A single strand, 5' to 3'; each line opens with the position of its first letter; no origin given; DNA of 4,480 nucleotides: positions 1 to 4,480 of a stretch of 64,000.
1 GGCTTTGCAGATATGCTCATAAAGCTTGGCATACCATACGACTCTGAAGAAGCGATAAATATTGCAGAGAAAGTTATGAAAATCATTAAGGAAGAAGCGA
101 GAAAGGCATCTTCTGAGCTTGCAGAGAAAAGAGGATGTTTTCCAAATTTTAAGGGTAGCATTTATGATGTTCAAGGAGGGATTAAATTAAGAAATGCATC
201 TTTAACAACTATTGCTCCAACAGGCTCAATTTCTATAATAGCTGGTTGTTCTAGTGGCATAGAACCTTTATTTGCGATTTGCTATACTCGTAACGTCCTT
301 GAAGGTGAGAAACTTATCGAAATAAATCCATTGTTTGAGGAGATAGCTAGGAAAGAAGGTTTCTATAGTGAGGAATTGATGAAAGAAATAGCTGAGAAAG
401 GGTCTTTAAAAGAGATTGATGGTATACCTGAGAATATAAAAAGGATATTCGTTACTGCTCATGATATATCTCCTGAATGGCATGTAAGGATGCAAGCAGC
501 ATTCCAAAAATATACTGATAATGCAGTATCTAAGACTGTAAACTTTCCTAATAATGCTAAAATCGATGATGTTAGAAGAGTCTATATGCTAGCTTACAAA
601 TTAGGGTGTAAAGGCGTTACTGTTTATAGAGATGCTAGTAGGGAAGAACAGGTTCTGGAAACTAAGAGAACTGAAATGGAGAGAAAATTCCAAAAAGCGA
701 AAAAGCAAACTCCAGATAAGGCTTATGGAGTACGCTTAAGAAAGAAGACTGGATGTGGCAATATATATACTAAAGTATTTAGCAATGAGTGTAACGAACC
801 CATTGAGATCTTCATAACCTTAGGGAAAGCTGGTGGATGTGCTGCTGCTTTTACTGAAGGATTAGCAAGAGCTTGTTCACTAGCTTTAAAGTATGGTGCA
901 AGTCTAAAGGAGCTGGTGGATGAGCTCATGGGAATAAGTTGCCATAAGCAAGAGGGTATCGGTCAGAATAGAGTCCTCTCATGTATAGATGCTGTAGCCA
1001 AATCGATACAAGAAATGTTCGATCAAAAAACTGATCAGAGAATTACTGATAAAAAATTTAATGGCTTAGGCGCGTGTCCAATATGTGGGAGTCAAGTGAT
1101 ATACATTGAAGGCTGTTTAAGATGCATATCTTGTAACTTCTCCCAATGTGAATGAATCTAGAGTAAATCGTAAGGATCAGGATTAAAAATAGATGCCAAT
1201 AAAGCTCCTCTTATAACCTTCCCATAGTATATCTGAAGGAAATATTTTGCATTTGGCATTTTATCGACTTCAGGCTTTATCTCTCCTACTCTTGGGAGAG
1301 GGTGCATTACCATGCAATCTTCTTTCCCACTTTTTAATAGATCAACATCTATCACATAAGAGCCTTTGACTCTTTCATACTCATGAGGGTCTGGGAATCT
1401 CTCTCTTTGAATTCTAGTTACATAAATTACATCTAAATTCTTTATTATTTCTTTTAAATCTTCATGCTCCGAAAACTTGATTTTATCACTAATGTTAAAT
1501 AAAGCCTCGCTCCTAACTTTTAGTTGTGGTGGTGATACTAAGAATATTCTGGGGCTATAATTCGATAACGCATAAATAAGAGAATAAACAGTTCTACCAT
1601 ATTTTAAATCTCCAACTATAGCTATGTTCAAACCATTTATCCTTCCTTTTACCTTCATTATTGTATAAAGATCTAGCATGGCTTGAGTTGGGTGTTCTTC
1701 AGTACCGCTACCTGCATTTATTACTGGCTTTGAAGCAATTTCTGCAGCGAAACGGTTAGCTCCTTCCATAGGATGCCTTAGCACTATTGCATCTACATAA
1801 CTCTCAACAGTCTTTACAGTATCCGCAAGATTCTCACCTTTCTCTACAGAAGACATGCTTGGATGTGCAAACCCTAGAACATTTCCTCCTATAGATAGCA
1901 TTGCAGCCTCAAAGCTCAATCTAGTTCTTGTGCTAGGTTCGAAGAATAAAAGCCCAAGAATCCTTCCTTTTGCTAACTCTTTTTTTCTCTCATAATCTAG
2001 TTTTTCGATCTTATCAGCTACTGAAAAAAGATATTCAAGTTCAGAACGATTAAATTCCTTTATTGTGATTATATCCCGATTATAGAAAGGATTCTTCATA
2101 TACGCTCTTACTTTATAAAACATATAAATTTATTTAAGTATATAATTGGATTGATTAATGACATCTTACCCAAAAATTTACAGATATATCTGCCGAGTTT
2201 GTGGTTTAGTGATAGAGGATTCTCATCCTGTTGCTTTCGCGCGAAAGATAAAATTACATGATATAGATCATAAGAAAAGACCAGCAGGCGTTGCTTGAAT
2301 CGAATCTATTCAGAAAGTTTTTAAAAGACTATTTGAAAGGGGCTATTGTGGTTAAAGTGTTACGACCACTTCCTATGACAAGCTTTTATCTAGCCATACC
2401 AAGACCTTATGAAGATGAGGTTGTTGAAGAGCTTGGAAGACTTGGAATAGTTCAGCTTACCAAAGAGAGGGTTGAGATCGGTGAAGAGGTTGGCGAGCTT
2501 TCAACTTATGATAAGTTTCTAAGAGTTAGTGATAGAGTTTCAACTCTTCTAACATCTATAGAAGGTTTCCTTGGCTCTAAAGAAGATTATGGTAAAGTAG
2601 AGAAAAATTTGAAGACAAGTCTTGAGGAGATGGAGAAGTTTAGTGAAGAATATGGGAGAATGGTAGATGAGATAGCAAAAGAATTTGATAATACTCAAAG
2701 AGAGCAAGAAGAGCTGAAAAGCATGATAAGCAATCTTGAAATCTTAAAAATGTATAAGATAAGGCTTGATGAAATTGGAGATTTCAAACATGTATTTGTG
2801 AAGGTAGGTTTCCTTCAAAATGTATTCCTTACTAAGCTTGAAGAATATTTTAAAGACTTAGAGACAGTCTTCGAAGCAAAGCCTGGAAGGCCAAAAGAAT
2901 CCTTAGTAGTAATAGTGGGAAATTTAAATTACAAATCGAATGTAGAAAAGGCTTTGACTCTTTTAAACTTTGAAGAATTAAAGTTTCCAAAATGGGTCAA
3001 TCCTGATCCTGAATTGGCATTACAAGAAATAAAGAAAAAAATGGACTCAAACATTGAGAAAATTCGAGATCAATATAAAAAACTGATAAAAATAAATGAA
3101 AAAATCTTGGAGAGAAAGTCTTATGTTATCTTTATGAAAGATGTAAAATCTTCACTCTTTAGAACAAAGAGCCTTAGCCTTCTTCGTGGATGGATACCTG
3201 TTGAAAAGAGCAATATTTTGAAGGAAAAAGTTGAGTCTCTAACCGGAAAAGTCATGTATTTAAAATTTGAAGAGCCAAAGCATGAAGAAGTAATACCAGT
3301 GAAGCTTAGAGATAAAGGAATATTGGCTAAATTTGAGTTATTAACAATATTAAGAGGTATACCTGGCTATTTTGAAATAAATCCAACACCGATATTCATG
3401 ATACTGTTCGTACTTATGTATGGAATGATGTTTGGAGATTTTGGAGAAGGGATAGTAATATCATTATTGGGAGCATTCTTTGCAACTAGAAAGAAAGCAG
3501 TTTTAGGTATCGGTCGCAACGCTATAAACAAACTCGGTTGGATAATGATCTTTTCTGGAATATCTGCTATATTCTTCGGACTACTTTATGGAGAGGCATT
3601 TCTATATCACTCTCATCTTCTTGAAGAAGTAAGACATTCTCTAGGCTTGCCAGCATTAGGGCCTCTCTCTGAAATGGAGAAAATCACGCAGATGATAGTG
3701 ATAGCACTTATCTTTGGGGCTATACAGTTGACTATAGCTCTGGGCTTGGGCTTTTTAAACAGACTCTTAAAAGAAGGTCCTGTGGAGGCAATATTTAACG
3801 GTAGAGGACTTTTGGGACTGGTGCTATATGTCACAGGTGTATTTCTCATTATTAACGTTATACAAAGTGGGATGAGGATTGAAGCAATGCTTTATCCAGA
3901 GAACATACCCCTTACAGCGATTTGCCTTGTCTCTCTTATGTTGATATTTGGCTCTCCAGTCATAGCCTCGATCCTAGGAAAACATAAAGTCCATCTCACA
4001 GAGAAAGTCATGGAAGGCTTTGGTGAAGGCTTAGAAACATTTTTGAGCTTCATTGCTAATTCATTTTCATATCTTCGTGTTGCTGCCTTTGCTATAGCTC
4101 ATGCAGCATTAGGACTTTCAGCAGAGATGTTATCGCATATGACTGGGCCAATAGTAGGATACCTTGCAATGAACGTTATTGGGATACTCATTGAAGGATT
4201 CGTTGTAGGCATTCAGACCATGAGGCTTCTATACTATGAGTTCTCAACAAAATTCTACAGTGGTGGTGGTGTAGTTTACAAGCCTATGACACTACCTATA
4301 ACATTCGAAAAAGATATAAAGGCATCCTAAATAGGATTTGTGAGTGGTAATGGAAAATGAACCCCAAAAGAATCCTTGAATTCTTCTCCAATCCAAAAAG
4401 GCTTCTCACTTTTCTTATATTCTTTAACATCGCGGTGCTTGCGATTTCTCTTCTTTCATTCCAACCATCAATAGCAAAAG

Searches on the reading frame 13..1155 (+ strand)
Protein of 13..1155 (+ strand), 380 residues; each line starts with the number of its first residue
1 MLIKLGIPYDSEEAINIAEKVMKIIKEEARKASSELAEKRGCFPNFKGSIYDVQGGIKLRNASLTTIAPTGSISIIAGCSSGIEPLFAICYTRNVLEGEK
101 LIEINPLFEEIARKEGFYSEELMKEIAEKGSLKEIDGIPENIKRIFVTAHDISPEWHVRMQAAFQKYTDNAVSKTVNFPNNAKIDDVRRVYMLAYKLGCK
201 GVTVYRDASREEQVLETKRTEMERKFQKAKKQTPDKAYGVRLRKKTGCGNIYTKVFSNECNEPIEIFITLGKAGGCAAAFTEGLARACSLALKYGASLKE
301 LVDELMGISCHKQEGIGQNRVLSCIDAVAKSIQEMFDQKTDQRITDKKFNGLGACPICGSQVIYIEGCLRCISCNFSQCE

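Call 39: search_protein_families(library=pfam, proteins=[window:13-1155:+], max_evalue=0.0001)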
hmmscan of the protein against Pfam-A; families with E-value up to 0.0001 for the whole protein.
window:13-1155:+ (380 aa): 2 families
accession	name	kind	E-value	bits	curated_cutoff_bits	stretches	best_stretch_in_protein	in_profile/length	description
PF02867.20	Ribonuc_red_lgC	-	2e-52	179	23.9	2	59-205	378-523/523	Ribonucleotide reductase, barrel domain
PF12637.14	TSCPD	-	1.9e-16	60.6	22.8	1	244-335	7-87/88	TSCPD domain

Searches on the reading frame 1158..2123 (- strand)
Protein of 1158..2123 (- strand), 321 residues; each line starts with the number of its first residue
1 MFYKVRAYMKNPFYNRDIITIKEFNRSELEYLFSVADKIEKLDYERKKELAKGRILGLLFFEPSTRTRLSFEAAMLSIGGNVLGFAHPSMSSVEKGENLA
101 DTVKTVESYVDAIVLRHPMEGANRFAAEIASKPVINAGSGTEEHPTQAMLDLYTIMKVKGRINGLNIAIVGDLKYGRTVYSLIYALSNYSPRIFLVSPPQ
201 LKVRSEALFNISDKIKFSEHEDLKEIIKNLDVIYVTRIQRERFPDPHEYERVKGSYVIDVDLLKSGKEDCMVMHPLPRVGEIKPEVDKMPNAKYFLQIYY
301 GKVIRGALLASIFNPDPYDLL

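Call 39: search_protein_families(library=pfam, proteins=[window:1158-2123:-], max_evalue=0.0001)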
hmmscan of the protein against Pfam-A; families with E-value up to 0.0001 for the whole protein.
window:1158-2123:- (321 aa): 2 families
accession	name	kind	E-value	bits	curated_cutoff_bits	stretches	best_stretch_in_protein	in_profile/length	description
PF02729.26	OTCace_N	-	8.4e-46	156.2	29.9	1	16-156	1-147/148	Aspartate/ornithine carbamoyltransferase, carbamoyl-P binding domain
PF00185.30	OTCace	-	2.5e-26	93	29.4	1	164-311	2-156/157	Aspartate/ornithine carbamoyltransferase, Asp/Orn binding domain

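Call 94: find_encoding_contigs(protein=window:1158-2123:-, flank=10000, max_places=1)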
Protein window:1158-2123:- (321 aa): no gene with exactly this product is on record in the collection.

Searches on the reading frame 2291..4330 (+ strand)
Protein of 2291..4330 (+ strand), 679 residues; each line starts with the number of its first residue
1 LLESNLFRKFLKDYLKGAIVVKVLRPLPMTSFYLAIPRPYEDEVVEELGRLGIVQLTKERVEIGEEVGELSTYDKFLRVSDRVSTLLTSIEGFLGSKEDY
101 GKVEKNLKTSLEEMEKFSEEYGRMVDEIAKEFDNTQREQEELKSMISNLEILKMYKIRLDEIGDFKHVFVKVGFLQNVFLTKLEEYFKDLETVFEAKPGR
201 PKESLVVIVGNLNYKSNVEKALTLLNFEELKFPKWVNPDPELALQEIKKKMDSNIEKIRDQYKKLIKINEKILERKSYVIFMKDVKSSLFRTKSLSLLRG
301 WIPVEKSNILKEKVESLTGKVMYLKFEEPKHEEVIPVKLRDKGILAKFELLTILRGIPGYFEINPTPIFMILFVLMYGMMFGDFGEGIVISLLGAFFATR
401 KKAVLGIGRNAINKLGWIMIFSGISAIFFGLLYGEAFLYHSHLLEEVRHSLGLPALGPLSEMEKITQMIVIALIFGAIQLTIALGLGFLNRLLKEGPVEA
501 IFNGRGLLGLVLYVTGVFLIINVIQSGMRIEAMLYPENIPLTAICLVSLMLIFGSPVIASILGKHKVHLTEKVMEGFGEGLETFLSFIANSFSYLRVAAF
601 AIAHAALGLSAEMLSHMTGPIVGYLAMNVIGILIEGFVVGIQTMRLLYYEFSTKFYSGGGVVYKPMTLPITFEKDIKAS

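Call 39: search_protein_families(library=pfam, proteins=[window:2291-4330:+], max_evalue=0.0001)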
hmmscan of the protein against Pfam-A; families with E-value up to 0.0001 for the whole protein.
window:2291-4330:+ (679 aa): 1 family
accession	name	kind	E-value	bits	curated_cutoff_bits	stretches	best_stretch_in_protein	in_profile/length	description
PF01496.24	V_ATPase_I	-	9.7e-24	83.8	30.7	2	152-438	160-458/815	V-type ATPase 116kDa subunit family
